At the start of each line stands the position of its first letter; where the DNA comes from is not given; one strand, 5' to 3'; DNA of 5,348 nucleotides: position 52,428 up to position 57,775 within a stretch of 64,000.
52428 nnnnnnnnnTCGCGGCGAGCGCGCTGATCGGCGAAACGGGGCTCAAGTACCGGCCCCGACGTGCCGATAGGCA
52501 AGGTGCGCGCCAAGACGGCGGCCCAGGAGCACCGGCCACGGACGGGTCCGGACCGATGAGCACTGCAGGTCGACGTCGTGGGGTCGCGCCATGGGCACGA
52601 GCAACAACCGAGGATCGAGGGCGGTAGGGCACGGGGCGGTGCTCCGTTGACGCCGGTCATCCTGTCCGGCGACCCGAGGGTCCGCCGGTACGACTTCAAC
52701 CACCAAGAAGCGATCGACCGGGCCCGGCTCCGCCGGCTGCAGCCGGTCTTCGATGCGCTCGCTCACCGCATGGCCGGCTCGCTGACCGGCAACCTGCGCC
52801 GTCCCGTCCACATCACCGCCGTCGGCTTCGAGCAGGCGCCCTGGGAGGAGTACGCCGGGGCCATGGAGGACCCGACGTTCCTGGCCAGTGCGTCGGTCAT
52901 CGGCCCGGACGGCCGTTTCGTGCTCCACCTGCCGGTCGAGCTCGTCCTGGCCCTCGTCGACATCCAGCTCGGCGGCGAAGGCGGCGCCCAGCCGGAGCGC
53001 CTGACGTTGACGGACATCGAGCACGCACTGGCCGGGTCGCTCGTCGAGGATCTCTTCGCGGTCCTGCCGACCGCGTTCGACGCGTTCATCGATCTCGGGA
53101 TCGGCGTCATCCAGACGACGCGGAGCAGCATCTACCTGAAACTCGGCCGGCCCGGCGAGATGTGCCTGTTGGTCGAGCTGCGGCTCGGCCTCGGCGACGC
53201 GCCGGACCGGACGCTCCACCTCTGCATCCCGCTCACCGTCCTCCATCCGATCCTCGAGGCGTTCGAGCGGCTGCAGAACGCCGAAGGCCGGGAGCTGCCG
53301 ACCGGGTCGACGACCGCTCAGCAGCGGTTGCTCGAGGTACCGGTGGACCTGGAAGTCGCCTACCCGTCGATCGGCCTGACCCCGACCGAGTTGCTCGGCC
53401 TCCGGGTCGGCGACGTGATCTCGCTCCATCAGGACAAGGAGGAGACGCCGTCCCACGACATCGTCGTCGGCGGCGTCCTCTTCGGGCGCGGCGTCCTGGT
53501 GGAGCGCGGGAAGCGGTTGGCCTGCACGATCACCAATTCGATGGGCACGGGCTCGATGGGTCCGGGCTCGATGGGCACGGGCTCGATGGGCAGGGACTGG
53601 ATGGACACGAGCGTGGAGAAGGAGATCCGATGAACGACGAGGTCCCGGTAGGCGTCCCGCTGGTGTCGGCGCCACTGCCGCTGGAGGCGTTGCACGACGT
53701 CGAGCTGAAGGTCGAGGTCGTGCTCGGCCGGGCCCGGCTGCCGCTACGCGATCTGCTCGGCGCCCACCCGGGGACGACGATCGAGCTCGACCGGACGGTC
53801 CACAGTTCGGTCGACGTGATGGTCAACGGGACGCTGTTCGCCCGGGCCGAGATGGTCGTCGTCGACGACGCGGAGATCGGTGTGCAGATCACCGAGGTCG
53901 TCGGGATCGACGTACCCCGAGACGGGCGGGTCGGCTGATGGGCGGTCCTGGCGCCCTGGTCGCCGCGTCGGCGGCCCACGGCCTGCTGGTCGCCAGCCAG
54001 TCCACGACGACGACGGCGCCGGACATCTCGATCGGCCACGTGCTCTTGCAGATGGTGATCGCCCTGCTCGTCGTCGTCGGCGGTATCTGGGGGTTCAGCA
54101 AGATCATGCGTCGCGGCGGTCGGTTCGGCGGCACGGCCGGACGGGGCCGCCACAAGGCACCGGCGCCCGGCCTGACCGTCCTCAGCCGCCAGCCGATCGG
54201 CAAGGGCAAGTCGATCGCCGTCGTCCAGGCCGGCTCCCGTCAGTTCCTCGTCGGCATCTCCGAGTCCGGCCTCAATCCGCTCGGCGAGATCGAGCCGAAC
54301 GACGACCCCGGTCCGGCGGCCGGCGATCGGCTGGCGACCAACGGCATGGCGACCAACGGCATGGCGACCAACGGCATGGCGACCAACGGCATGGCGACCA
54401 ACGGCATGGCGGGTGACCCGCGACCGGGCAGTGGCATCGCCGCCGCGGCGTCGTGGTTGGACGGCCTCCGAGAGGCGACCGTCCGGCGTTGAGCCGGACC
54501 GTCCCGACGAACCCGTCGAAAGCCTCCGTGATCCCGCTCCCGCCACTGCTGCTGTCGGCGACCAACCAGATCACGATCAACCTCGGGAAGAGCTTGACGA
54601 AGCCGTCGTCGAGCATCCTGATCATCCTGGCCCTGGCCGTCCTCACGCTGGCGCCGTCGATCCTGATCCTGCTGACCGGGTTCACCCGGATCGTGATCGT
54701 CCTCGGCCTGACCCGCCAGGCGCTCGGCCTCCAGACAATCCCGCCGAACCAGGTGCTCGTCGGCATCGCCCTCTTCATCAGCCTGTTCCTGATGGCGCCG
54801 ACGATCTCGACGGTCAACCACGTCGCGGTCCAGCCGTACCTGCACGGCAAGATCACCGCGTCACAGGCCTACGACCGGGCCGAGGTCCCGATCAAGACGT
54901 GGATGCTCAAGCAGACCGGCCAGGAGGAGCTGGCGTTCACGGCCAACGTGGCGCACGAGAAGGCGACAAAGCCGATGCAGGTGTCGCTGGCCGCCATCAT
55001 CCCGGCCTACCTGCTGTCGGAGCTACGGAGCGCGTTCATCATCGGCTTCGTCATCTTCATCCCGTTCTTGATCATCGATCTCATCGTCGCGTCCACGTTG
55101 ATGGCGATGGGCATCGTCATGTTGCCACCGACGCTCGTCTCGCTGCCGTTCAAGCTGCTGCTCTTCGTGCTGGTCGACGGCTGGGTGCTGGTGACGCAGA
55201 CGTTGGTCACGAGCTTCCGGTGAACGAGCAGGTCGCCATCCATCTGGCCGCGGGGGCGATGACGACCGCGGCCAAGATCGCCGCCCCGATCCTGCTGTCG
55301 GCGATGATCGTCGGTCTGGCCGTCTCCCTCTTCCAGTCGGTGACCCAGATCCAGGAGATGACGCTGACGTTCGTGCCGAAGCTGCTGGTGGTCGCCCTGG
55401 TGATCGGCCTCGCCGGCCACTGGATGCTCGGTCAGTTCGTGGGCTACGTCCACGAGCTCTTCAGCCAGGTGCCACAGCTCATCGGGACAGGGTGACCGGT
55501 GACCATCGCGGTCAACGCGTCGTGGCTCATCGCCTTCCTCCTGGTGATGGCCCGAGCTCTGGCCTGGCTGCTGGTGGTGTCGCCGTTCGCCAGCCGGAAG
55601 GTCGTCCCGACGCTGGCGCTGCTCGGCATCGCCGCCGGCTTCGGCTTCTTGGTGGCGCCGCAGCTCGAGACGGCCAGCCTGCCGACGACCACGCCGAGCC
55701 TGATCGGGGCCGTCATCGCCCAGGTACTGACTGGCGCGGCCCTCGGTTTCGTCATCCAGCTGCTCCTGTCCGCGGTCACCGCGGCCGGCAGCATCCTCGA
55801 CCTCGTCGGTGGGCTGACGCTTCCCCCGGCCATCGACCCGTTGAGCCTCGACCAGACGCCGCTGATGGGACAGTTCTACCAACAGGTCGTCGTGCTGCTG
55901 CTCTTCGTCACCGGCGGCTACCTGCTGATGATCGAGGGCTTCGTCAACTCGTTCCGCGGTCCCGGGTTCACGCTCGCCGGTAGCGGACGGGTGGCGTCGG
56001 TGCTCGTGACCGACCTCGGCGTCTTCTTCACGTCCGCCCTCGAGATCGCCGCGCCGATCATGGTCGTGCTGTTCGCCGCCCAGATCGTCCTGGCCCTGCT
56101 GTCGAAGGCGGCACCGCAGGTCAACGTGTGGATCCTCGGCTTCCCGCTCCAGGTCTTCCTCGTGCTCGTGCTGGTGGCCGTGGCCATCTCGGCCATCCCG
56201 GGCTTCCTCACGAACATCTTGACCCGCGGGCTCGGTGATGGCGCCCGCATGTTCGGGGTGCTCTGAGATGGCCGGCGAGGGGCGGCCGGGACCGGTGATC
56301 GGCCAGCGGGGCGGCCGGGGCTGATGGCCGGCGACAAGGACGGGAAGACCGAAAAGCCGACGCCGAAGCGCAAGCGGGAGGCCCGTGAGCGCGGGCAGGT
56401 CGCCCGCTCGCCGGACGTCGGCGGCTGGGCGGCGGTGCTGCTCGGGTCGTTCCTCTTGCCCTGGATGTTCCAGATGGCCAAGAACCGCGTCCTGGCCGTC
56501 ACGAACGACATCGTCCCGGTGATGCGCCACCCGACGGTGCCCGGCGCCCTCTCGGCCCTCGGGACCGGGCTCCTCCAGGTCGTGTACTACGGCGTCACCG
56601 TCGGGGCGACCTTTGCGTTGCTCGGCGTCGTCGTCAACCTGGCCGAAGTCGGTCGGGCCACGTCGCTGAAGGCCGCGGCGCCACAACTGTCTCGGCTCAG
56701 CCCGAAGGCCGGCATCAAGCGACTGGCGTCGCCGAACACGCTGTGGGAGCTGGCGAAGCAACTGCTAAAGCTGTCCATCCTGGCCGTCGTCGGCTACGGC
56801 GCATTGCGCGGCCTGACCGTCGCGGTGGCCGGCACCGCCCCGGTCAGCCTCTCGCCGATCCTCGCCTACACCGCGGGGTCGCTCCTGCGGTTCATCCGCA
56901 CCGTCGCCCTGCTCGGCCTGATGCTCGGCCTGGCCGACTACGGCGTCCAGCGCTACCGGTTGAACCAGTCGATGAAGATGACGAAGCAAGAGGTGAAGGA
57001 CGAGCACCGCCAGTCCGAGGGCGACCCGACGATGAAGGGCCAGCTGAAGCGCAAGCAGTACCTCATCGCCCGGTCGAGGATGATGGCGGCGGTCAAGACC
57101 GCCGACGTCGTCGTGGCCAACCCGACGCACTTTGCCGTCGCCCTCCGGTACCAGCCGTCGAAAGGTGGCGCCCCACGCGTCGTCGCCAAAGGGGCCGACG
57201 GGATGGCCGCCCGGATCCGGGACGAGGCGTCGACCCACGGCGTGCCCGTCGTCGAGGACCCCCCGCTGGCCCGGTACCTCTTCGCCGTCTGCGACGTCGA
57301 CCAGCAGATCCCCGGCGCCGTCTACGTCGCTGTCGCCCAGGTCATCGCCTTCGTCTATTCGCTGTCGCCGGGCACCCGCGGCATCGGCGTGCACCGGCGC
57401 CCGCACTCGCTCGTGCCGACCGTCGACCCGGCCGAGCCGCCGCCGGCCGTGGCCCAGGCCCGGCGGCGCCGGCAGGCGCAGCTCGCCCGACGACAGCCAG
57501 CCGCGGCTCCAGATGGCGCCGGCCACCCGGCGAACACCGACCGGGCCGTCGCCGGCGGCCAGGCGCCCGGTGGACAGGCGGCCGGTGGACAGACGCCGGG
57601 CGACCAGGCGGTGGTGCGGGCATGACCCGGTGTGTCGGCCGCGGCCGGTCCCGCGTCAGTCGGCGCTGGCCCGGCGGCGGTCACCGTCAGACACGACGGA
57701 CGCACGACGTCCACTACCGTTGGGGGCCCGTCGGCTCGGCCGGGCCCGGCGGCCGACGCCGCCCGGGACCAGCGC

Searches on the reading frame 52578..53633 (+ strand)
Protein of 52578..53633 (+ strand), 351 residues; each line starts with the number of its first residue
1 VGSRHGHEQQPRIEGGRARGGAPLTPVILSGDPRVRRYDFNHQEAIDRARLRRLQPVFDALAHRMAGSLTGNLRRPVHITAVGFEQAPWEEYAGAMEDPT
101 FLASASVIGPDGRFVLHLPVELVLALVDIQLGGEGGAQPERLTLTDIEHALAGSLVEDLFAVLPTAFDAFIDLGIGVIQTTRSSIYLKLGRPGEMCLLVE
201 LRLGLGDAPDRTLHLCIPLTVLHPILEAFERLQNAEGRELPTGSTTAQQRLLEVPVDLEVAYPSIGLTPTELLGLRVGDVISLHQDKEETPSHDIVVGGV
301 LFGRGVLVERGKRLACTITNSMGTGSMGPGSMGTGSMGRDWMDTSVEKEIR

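Call 35: search_protein_families(library=pfam, proteins=[window:52578-53633:+], max_evalue=0.001)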
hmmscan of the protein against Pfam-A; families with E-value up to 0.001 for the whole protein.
window:52578-53633:+ (351 aa): 2 families
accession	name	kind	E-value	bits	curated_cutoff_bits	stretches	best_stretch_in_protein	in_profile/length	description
PF02154.20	FliM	-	4.4e-24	85.9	27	1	38-227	1-190/192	Flagellar motor switch protein FliM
PF01052.25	FliMN_C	-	3.1e-12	46.7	23.8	1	249-320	1-70/73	Type III flagellar switch regulator (C-ring) FliN C-term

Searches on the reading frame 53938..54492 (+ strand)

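Call 36: search_protein_families(library=pfam, proteins=[window:53938-54492:+], max_evalue=0.001)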
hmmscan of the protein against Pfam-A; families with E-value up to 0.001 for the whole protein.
window:53938-54492:+ (184 aa): 1 family
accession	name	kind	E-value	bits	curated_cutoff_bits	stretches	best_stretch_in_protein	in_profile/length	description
PF04347.18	FliO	-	3.5e-11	43.5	22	1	57-128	3-71/91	Flagellar biosynthesis protein, FliO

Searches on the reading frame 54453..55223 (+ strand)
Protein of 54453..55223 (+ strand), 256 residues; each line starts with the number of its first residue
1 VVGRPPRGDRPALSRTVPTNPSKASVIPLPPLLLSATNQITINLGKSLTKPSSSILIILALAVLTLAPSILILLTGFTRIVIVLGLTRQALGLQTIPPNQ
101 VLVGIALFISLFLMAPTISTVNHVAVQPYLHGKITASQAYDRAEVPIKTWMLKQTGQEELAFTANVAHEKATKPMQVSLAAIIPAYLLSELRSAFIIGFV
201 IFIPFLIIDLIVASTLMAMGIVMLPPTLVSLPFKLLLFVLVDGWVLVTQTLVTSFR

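Call 36: search_protein_families(library=pfam, proteins=[window:54453-55223:+], max_evalue=0.001)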
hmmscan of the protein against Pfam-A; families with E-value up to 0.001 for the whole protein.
window:54453-55223:+ (256 aa): 1 family
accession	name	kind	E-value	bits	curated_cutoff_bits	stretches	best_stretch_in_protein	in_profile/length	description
PF00813.25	FliP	-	1e-73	247.8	26.9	1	61-251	2-191/191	FliP family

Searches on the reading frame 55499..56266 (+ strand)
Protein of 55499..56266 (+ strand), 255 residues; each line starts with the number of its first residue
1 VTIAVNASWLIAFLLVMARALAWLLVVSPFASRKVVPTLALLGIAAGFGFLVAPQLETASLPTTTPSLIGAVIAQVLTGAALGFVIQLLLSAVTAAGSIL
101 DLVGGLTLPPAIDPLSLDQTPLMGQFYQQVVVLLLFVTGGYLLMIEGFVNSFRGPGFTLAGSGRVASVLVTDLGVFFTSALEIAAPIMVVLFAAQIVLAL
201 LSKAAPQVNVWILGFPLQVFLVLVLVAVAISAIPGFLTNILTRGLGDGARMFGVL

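Call 36: search_protein_families(library=pfam, proteins=[window:55499-56266:+], max_evalue=0.001)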
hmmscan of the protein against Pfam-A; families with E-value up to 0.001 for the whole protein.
window:55499-56266:+ (255 aa): 1 family
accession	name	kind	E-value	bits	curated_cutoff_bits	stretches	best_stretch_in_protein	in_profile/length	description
PF01311.25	Bac_export_1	-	2e-45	155.6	27.8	1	11-242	2-228/230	Bacterial export proteins, family 1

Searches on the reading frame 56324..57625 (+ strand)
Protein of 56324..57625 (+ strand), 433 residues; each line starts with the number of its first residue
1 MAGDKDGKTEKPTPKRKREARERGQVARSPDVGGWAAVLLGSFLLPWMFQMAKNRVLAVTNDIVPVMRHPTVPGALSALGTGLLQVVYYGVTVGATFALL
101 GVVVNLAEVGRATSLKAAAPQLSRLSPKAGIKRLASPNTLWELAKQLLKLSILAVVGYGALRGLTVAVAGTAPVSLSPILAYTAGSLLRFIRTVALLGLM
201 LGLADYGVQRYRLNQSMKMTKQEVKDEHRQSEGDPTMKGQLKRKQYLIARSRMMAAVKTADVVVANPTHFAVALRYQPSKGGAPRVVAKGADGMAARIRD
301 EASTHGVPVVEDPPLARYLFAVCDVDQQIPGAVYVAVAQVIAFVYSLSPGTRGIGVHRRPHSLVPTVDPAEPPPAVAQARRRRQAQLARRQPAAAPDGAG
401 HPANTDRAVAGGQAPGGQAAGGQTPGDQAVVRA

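Call 36: search_protein_families(library=pfam, proteins=[window:56324-57625:+], max_evalue=0.001)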
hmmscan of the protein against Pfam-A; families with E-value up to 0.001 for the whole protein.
window:56324-57625:+ (433 aa): 1 family
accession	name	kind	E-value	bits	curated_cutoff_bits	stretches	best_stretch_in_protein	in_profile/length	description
PF01312.24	Bac_export_2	-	8.6e-106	354.4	24.4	1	7-344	2-335/335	FlhB HrpN YscU SpaS Family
